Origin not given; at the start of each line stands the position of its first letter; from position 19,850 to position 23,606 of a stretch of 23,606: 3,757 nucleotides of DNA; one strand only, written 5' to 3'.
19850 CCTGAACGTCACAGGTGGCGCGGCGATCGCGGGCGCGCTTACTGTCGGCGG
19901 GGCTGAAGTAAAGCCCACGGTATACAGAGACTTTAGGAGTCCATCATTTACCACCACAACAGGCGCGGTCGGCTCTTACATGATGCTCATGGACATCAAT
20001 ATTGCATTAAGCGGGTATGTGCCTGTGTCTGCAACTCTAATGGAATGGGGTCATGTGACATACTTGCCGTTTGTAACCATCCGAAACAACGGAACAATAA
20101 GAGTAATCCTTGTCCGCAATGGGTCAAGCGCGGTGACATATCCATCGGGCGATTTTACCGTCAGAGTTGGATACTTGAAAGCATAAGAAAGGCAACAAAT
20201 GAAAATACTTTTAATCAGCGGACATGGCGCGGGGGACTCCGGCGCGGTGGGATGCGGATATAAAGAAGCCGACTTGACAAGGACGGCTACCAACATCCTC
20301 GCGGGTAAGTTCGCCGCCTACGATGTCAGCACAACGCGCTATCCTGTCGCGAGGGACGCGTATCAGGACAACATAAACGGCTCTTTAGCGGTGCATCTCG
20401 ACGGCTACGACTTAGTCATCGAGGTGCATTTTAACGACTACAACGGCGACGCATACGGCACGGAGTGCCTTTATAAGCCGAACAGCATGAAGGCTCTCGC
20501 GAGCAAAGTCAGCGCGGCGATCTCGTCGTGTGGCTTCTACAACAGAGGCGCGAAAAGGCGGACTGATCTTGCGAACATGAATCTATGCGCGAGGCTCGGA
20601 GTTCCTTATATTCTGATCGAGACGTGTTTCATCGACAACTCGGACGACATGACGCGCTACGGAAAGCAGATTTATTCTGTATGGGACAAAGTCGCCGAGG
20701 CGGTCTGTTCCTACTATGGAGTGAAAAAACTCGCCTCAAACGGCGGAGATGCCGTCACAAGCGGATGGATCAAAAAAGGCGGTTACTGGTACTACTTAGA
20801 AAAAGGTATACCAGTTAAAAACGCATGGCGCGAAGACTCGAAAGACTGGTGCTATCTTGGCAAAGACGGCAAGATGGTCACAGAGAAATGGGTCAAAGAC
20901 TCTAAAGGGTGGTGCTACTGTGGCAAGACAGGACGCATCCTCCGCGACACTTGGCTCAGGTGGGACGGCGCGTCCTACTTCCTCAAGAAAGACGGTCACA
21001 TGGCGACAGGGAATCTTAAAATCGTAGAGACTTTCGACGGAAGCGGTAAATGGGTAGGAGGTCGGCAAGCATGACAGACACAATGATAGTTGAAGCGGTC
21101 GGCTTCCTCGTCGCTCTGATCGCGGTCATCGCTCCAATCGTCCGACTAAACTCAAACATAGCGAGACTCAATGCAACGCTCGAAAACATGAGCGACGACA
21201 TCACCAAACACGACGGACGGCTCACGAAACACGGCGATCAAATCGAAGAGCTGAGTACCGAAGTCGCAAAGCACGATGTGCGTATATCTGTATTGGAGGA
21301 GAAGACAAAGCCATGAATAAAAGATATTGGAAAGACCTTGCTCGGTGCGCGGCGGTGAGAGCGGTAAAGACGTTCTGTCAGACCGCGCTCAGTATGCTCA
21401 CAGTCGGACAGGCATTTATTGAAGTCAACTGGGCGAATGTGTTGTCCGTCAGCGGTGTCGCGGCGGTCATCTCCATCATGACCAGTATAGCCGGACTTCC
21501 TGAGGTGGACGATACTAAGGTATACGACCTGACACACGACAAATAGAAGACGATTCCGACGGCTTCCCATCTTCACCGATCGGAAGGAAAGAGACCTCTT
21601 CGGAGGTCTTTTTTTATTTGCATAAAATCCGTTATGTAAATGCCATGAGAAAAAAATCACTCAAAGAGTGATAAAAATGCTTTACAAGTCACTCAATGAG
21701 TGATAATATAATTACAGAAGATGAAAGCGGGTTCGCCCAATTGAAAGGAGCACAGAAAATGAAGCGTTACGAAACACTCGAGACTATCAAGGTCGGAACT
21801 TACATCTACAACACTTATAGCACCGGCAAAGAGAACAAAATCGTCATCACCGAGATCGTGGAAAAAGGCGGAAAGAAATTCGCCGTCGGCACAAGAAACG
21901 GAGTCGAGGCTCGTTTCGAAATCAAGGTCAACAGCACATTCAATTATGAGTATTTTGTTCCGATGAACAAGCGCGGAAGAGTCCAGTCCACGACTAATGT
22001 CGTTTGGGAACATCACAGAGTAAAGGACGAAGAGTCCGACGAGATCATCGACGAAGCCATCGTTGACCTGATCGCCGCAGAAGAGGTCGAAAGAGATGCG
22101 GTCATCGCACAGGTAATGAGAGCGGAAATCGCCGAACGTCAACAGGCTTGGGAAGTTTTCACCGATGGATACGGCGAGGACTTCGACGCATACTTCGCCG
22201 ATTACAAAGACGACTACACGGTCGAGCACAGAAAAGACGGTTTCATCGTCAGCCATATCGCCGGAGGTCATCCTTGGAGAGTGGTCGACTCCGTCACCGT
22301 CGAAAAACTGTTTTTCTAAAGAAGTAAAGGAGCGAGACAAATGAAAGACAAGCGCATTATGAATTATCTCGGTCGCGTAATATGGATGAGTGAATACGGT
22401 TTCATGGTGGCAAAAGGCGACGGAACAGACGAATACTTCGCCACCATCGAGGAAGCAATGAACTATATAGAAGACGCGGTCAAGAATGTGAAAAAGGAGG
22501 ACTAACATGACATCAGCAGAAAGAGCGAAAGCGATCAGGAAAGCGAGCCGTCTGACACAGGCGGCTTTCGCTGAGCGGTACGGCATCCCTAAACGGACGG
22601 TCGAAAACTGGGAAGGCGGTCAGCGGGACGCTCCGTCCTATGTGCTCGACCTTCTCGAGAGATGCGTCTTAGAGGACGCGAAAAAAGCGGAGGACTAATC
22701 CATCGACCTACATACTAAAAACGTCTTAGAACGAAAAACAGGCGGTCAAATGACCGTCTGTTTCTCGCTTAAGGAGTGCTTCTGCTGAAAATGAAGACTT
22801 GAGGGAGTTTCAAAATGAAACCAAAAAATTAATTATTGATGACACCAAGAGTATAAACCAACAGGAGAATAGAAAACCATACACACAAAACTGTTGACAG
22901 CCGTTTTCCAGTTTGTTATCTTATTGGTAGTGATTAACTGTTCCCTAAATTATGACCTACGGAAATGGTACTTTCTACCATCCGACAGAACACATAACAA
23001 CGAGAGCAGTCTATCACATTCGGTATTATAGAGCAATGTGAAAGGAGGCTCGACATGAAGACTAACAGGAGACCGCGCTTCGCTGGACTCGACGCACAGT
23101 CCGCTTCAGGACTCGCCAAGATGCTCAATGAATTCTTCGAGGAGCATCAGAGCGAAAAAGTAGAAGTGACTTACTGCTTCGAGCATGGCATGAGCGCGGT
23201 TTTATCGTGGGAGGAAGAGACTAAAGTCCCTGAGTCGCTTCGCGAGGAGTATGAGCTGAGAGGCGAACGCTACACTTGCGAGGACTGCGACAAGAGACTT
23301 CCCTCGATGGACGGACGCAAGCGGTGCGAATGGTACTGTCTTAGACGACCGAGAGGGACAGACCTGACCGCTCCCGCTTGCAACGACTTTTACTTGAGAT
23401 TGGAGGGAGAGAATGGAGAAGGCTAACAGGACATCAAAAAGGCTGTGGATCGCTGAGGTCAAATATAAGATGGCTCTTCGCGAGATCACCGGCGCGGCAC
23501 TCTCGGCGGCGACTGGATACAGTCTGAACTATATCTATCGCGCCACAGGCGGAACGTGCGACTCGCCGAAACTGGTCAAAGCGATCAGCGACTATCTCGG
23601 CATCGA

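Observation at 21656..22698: Terminator-insulated, operator-controlled cassette after the lysis genes: anti-defence (acr-aca-like) operon architecture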

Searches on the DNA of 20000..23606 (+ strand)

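Call 8: search_dna_similar(query=window:20000-23606:+, collection=phages, mode=distant, max_rows=15)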
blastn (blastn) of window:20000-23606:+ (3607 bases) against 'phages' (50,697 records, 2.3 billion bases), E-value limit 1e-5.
No match.

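Call 73: search_rna_families(source=window, start=21400, end=23606, threshold=evalue, max_evalue=1)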
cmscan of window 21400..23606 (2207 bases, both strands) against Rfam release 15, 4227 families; matches with E-value up to 1: 2.
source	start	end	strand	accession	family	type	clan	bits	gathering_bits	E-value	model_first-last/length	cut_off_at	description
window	21538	21625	+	RF02502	Atu_C8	Gene; sRNA;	-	23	50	0.15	1-122/122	no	Rhizobiales sRNA Atu_C8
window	21581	21664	-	RF02059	STnc50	Gene; sRNA;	-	22.7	55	0.86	1-84/84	no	Salmonella enterica sRNA STnc40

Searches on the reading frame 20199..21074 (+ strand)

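Call 6: search_protein_families(library=pfam, proteins=[window:20199-21074:+], max_evalue=0.1)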
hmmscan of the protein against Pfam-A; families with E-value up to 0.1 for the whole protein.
window:20199-21074:+ (291 aa): 4 families
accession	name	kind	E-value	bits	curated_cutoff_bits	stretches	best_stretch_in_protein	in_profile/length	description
PF01520.23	Amidase_3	-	2.1e-21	77.2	27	1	3-169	1-172/174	N-acetylmuramoyl-L-alanine amidase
PF19127.6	Choline_bind_3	-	1e-07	32.2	27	1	210-252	4-47/47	Choline-binding repeat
PF19085.6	Choline_bind_2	-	4e-07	30.6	27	2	206-235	3-28/38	Choline-binding repeat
PF01473.26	Choline_bind_1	-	0.0016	19.1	20.5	0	189-200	2-13/19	Putative cell wall binding repeat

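Call 7: search_protein_families(library=phrogs, proteins=[window:20199-21074:+], max_evalue=0.1)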
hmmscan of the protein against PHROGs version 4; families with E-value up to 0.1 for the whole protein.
window:20199-21074:+ (291 aa): 12 families
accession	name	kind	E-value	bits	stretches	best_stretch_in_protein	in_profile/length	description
phrog_435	-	lysis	3.1e-40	139.7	1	1-288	113-372/556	endolysin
phrog_2742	-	lysis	4.2e-27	96.4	1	2-180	3-188/318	endolysin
phrog_489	-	lysis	4e-23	83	1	1-213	165-391/459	endolysin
phrog_12727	-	lysis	5e-18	66.5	1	2-176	163-345/393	endolysin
phrog_7854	-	lysis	2.4e-11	44.8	1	181-272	105-195/304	endolysin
phrog_6745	-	lysis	2.7e-10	40.7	1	182-271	287-376/396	endolysin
phrog_31359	-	unknown function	5.2e-10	40.3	2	184-247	68-130/260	-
phrog_37818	-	unknown function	1.3e-07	32.5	2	184-228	52-95/287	-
phrog_1110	-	lysis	4.7e-05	23.9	2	212-271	185-246/301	endolysin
phrog_35892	-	unknown function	0.0027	16.4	1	179-230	1116-1167/1181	-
phrog_27548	-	unknown function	0.0081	15.6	1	224-278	556-610/633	-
phrog_13214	-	unknown function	0.011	16.6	1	115-150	19-52/55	-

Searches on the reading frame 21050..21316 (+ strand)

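Call 6: search_protein_families(library=pfam, proteins=[window:21050-21316:+], max_evalue=0.1)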
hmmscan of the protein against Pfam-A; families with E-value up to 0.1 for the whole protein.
window:21050-21316:+ (88 aa): 13 families
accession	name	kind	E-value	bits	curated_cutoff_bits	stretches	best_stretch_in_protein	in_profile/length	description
PF06103.16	DUF948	-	4.4e-05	24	37.2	1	13-79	4-70/89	Bacterial protein of unknown function (DUF948)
PF10779.14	XhlA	-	0.002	18.7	34.7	1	47-85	2-40/67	Haemolysin XhlA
PF06419.17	COG6_N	-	0.0058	17.2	27.4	1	19-83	31-95/114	Conserved oligomeric complex COG6, N-terminal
PF04102.17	SlyX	-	0.0071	17.4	30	0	30-72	5-47/67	SlyX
PF13166.12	AAA_13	-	0.013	14.6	36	1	27-84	408-465/713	AAA domain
PF05266.19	DUF724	-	0.032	14.5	38.4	1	14-83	80-150/188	Protein of unknown function (DUF724)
PF07889.17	DUF1664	-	0.044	14.3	34.6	1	32-85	70-123/124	Protein of unknown function (DUF1664)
PF01519.22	DUF16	-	0.053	14.4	40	1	48-87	33-72/104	Protein of unknown function DUF16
PF14584.11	DUF4446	-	0.061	13.8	27.4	1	19-86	7-75/150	Protein of unknown function (DUF4446)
PF02388.22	FemAB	-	0.081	12.2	24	1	16-86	230-299/406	FemAB family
PF09919.14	DUF2149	-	0.088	13.6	27.1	0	6-67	5-61/92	Uncharacterized conserved protein (DUF2149)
PF05064.18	Nsp1_C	-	0.088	13.1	24.1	1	32-78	24-70/114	Nsp1-like C-terminal region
PF12329.13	TMF_DNA_bd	-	0.096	13.1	35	0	36-85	13-62/74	TATA element modulatory factor 1 DNA binding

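Call 7: search_protein_families(library=phrogs, proteins=[window:21050-21316:+], max_evalue=0.1)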
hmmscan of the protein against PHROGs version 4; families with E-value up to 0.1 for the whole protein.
window:21050-21316:+ (88 aa): 16 families
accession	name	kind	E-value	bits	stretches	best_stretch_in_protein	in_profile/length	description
phrog_1009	-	unknown function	2.4e-09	38.2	1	16-87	17-100/103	-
phrog_2990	-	unknown function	0.0033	18.6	1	34-85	53-97/133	-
phrog_739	-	lysis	0.0066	17.7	1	18-85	10-77/122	Rz-like spanin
phrog_3760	-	head and packaging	0.0098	16.8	1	27-74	64-111/209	head scaffolding protein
phrog_9325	-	unknown function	0.011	16.6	1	22-84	17-78/202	-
phrog_17426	-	tail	0.026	14.6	1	33-86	348-401/492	adhesin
phrog_4876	-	unknown function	0.061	14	1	26-84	98-156/226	-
phrog_26178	-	unknown function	0.063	14.5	0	30-86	34-80/81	-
phrog_77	-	DNA, RNA and nucleotide metabolism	0.068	12.6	1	31-84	711-767/967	SbcC-like subunit of palindrome specific endonuclease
phrog_1625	-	moron, auxiliary metabolic gene and host takeover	0.07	14.2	0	32-74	67-109/110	involved in bacteriocin production or immunity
phrog_16654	-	unknown function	0.074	14.2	1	31-81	26-76/101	-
phrog_13567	-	unknown function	0.082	14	0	33-69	15-51/82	-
phrog_36335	-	unknown function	0.084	13.6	1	34-84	109-159/165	-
phrog_11860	-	unknown function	0.085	14.1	0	13-85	8-88/114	-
phrog_1193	-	other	0.098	13.7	0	42-68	6-32/76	hemolysin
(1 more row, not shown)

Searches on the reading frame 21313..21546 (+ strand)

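Call 6: search_protein_families(library=pfam, proteins=[window:21313-21546:+], max_evalue=0.1)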
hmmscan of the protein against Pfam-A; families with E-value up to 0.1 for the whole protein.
window:21313-21546:+ (77 aa): 1 family
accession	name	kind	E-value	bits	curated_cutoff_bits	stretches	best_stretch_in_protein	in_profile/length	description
PF16945.10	Phage_r1t_holin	-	3.4e-18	65.9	26.9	1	4-62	3-58/72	Putative lactococcus lactis phage r1t holin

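Call 7: search_protein_families(library=phrogs, proteins=[window:21313-21546:+], max_evalue=0.1)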
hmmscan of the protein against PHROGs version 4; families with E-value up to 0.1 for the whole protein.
window:21313-21546:+ (77 aa): 2 families
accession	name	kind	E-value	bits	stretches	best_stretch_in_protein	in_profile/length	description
phrog_443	-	lysis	1.6e-17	65.2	1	1-67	7-70/127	holin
phrog_25227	-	moron, auxiliary metabolic gene and host takeover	0.0022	19.2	1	7-55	5-52/79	membrane protein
